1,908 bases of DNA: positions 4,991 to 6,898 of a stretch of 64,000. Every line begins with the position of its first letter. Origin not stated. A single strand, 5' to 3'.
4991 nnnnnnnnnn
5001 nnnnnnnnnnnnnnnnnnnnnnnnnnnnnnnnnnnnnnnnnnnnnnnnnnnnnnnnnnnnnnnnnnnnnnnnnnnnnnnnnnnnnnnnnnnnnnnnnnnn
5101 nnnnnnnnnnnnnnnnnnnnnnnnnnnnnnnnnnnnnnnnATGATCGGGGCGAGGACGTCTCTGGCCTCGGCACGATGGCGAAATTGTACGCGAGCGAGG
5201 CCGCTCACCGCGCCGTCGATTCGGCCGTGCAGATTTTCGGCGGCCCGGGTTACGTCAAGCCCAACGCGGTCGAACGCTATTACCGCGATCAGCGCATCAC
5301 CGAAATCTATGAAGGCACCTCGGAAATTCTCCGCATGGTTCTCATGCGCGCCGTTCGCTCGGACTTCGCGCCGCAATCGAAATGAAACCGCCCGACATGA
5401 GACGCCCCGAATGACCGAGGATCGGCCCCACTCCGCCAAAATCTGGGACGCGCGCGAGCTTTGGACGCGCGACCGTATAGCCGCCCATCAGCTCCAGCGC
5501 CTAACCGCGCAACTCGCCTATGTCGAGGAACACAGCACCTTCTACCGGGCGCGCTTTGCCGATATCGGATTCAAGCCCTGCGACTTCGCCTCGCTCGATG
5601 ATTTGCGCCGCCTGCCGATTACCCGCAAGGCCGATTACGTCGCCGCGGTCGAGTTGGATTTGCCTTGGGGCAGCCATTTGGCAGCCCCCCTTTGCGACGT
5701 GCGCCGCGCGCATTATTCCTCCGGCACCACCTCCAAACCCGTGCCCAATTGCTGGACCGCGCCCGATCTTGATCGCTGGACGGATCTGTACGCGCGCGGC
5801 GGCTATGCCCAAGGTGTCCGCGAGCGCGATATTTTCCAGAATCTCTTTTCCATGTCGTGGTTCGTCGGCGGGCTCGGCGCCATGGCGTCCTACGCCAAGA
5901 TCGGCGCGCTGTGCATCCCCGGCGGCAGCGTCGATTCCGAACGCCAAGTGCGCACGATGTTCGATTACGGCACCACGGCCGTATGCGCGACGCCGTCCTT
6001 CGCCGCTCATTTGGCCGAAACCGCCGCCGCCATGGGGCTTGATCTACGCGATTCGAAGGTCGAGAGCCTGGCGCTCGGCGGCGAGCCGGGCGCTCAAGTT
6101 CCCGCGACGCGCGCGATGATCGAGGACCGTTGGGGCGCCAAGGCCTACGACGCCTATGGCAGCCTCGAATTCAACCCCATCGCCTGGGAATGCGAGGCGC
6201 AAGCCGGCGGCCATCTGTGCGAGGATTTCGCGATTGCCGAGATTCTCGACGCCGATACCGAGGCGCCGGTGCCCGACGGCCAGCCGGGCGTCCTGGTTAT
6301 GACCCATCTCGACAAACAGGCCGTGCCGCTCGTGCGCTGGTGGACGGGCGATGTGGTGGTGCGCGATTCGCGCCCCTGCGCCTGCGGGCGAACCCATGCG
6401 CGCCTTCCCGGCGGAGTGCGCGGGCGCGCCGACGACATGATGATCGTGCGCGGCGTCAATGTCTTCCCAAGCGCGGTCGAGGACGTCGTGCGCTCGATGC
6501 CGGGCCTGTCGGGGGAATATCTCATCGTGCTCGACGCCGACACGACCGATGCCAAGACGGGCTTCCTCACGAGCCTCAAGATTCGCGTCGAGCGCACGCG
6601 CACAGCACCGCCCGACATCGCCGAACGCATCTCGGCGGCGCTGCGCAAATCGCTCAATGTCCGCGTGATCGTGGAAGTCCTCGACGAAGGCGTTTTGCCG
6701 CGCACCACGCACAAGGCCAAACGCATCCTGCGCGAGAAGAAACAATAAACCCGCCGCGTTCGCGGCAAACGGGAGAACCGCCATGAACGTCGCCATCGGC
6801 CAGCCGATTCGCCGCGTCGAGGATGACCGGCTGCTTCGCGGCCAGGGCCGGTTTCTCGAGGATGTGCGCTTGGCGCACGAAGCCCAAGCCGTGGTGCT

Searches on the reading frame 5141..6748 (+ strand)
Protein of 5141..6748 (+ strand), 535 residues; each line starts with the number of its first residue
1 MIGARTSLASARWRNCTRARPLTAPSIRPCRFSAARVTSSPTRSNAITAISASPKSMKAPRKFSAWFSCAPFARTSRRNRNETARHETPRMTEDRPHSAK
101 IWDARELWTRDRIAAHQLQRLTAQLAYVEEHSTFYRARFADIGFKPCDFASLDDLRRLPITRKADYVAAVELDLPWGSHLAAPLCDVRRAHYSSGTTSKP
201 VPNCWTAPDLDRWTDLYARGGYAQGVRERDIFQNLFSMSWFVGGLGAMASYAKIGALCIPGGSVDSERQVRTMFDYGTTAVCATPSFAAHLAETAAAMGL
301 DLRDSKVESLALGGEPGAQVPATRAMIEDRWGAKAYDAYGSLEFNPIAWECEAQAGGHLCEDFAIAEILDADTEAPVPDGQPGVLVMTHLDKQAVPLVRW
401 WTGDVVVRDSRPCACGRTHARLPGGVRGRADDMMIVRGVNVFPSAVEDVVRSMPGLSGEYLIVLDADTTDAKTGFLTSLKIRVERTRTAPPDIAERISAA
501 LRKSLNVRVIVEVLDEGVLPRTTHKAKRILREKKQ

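Call 5: search_protein_families(library=pfam, proteins=[window:5141-6748:+])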
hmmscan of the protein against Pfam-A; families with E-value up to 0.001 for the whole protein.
window:5141-6748:+ (535 aa): 2 families
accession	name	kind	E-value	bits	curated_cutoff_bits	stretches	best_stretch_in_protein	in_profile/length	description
PF14535.12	AMP-binding_C_2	-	6.7e-16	58.8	25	1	438-530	1-93/96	AMP-binding enzyme C-terminal domain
PF00501.34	AMP-binding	-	1.9e-10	40.5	29.9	1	191-387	168-374/384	AMP-binding enzyme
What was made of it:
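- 5411..6748 (+): PaaK-like adenylate-forming CoA ligase, 445 aa. It is not a true phenylacetate-CoA ligase. Pfam AMP-binding plus AMP-binding_C_2 (call 5).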

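Call 6: search_protein_families(library=ncbifam, proteins=[window:5141-6748:+], max_evalue=0.00001)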
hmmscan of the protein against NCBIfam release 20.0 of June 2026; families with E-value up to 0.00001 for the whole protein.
window:5141-6748:+ (535 aa): 9 families
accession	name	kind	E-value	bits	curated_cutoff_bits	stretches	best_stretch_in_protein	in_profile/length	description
NF041878.1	paak_haloarch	equivalog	7.6e-86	288.3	700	1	104-528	4-422/427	phenylacetate--CoA ligase PaaK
TIGR02155.1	PA_CoA_ligase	equivalog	1.4e-81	274.3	646.3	1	109-530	4-419/422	phenylacetate--CoA ligase PaaK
NF053551.1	FlxY_rubin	equivalog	5.5e-56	190.1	520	1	108-525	4-411/424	flexirubin biosynthesis putative acyl-CoA ligase FlxY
NF045666.1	DVU1553_fam_AMP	equivalog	6.3e-38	130.7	300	1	105-423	15-325/331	DVU_1553 family AMP-dependent CoA ligase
TIGR03335.1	F390_ftsA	equivalog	2.3e-34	118.9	458.7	1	119-501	20-401/445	coenzyme F390 synthetase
NF041217.1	BagE_FevW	exception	6.3e-23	81.4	800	1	109-528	9-401/424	bagremycin/ferroverdin synthetase BagE/FevW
NF005850.0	PRK07768.1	subfamily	3.1e-07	29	572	1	426-523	432-530/545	long-chain-fatty-acid--CoA ligase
TIGR02304.1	aden_form_hyp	equivalog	9e-07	28.2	251.9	0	384-446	281-347/430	F390 synthetase-related protein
NF006624.1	PRK09192.1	subfamily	1.4e-06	27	600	1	426-523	452-547/567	fatty acyl-AMP ligase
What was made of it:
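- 5411..6748 (+): TIGR02155 gives 274 bits against a cut-off of 646 (call 6).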

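Call 25: search_solved_structures(query=window:5384-6748:+, max_evalue=0.00001)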
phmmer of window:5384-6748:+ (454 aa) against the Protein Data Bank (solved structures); distinct sequences matched with E-value up to 0.00001: 9.
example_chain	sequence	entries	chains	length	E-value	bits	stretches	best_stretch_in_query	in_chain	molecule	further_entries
4r1l_A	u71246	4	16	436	1.3e-75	258.2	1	19-448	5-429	Phenylacetate-coenzyme A ligase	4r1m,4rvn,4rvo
2y27_A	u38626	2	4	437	7.4e-62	212.8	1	25-453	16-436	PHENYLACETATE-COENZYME A LIGASE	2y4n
2y4o_A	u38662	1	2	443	3.2e-61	210.7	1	15-450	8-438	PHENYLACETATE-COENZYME A LIGASE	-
6hdw_A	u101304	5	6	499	3.8e-59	203.9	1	29-452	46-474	2-hydroxyisobutyryl-CoA synthetase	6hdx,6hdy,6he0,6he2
9s3l_A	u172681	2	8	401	2.3e-21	79.4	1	48-371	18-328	Phenylacetate-CoA ligase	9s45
6wuq_A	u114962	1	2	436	1.2e-17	67.2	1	36-438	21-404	AjiA1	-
6siw_B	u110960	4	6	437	4.1e-17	65.3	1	36-374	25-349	PaaK-like ligase (AMP-dependent synthetase and ligase) | AMP-dependent synthetase and ligase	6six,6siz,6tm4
6siw_A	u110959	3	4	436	4.2e-17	65.3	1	36-374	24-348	PaaK-like ligase (AMP-dependent synthetase and ligase) | AMP-dependent synthetase and ligase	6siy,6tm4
3lax_A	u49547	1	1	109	4.1e-07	32.4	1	348-449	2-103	Phenylacetate-coenzyme A ligase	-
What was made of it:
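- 5411..6748 (+): PDB 4R1L E=1e-75 and 2-hydroxyisobutyryl-CoA synthetase E=4e-59 (call 25).
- On Phenylacetate-CoA ligase PaaK (for the upstream ligase): It belongs to the PaaK-like fold family only (call 25).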

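Call 36: find_homologous_proteins(query=window:5411-6748:+, max_evalue=1e-60)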
Query window:5411-6748:+ (445 aa): 1497 proteins with E <= 1e-60 among 8000 candidates; the best 120 are listed.
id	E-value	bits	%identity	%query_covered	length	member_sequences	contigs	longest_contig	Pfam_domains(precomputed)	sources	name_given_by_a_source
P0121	8.7e-288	972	95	100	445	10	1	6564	PF00501.35,PF14535.13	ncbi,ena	-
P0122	2.4e-217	740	73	99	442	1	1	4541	PF00501.35,PF14535.13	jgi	jgi:phenylacetate-CoA ligase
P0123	9.1e-209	712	69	99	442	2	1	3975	PF00501.35,PF14535.13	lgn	-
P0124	4.0e-208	710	69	99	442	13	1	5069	PF00501.35,PF14535.13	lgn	-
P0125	2.8e-197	674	65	98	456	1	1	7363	PF00501.35,PF14535.13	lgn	-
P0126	2.0e-195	668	65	98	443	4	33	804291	PF00501.35,PF14535.13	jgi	jgi:phenylacetate-CoA ligase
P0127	1.2e-193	662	65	100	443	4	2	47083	PF00501.35,PF14535.13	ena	-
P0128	2.7e-192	658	65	99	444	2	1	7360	PF00501.35,PF14535.13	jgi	-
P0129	2.9e-192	658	65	100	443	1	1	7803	PF00501.35,PF14535.13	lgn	-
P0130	4.6e-192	657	65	99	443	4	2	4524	PF00501.35,PF14535.13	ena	-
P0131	3.2e-190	651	64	99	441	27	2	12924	PF00501.35,PF14535.13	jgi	jgi:phenylacetate-CoA ligase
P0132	2.3e-189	648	65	99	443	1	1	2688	PF00501.35,PF14535.13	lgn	-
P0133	5.3e-189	647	63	98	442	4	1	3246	PF00501.35,PF14535.13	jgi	jgi:phenylacetate-CoA ligase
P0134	1.3e-188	646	65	99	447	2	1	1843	PF00501.35,PF14535.13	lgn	-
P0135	2.1e-188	645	64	98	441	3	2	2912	PF00501.35,PF14535.13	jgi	jgi:phenylacetate-CoA ligase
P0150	4.0e-184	631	63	99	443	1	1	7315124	PF00501.35,PF14535.13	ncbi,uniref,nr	ncbi:phenylacetate--CoA ligase family protein [Amycolatopsis thermophila]|uniref:Phenylacetate-CoA l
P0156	1.7e-182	625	64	98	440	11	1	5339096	PF00501.35,PF14535.13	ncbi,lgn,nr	ncbi:CoA ligase [Allostella sp. ATCC 35155]|nr:CoA ligase [Stella sp. ATCC 35155]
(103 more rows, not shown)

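Call 37: find_encoding_contigs(protein=P0156, flank=10000, max_places=1)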
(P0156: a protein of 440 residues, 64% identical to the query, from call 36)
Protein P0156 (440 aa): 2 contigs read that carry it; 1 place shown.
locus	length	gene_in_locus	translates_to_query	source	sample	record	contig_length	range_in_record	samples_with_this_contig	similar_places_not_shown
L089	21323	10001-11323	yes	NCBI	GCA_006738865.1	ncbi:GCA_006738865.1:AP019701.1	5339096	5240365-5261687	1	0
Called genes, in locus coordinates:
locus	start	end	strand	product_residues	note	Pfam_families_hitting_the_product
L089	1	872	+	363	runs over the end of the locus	PF01555:N6_N4_Mtase, PF18755:RAMA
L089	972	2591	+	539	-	PF05681:Fumerase, PF05683:Fumerase_C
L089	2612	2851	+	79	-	PF13467:RHH_4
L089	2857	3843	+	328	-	-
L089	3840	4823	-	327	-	-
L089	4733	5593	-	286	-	PF22622:MFE-2_hydrat-2_N, PF13452:FAS1_DH_region (weak), PF01575:MaoC_dehydratas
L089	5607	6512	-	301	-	PF00106:adh_short, PF08659:KR, PF13561:adh_short_C2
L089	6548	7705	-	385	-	PF02803:Thiolase_C (weak), PF22691:Thiolase_C_1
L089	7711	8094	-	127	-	PF12172:zf-ChsH2, PF01796:OB_ChsH2_C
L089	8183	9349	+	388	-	PF02771:Acyl-CoA_dh_N, PF02770:Acyl-CoA_dh_M, PF00441:Acyl-CoA_dh_1, PF08028:Acyl-CoA_dh_2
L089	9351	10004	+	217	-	PF00440:TetR_N, PF17932:TetR_C_24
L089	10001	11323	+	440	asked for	PF00501:AMP-binding, PF14535:AMP-binding_C_2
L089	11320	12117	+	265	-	PF00106:adh_short, PF13561:adh_short_C2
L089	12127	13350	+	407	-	PF02515:CoA_transf_3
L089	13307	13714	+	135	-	-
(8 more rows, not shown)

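Call 38: find_encoding_contigs(protein=P0150, flank=10000, max_places=1)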
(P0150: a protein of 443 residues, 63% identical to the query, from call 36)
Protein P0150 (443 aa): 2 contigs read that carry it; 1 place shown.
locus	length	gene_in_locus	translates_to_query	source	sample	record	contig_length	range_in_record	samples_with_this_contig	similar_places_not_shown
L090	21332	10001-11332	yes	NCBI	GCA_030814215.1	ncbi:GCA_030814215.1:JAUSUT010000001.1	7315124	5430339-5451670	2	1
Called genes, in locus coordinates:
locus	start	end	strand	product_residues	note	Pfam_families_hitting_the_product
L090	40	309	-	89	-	PF02583:Trns_repr_metal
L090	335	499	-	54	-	-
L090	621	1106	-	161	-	PF13577:SnoaL_4, PF12680:SnoaL_2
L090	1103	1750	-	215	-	PF00378:ECH_1, PF16113:ECH_2 (weak)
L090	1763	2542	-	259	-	PF00378:ECH_1, PF16113:ECH_2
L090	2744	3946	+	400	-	PF13458:Peripla_BP_6, PF13433:Peripla_BP_5, PF01094:ANF_receptor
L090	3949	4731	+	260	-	PF00005:ABC_tran, PF12399:BCA_ABC_TP_C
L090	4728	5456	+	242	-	PF00005:ABC_tran, PF13304:AAA_21 (faint)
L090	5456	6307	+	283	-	PF02653:BPD_transp_2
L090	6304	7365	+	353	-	PF02653:BPD_transp_2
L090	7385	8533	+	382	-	PF02771:Acyl-CoA_dh_N, PF02770:Acyl-CoA_dh_M, PF00441:Acyl-CoA_dh_1, PF08028:Acyl-CoA_dh_2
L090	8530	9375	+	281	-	PF04199:Cyclase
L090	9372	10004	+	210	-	PF00440:TetR_N, PF17932:TetR_C_24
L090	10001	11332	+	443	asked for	PF00501:AMP-binding, PF14535:AMP-binding_C_2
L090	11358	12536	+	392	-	PF00108:Thiolase_N, PF00109:ketoacyl-synt (weak), PF02803:Thiolase_C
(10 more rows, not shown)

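Call 39: find_encoding_contigs(protein=P0126, flank=10000, max_places=2)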
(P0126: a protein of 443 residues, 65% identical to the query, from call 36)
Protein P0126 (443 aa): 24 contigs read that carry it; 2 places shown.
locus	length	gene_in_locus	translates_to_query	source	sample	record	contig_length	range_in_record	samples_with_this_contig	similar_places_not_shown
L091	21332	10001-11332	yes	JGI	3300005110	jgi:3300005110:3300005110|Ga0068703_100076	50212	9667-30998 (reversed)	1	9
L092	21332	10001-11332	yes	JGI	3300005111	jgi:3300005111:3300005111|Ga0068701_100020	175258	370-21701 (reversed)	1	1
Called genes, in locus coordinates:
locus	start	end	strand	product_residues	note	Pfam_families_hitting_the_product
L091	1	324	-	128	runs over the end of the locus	PF01796:OB_ChsH2_C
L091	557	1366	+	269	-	PF09339:HTH_IclR, PF01614:IclR_C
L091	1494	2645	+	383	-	PF13433:Peripla_BP_5, PF13458:Peripla_BP_6, PF01094:ANF_receptor, PF13433:Peripla_BP_5 (weak)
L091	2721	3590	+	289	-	PF02653:BPD_transp_2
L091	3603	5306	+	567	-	PF02653:BPD_transp_2, PF00005:ABC_tran, PF13304:AAA_21 (weak)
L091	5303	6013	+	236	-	PF00005:ABC_tran, PF13304:AAA_21 (faint)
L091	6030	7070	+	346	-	PF04199:Cyclase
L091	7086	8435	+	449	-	PF07287:AtuA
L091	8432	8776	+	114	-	PF23544:AtuA_ferredoxin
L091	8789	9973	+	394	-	PF02771:Acyl-CoA_dh_N, PF02770:Acyl-CoA_dh_M, PF00441:Acyl-CoA_dh_1, PF08028:Acyl-CoA_dh_2, PF22924:ACOX_C_alpha1 (faint)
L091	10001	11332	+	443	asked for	PF00501:AMP-binding, PF14535:AMP-binding_C_2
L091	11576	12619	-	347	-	PF00586:AIRS, PF02769:AIRS_C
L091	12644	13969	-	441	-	PF07992:Pyr_redox_2, PF01266:DAO (faint), PF21706:FCSD_central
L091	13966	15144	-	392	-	PF00266:Aminotran_5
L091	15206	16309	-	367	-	PF10518:TAT_signal (faint), PF01841:Transglut_core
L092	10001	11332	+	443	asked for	PF00501:AMP-binding, PF14535:AMP-binding_C_2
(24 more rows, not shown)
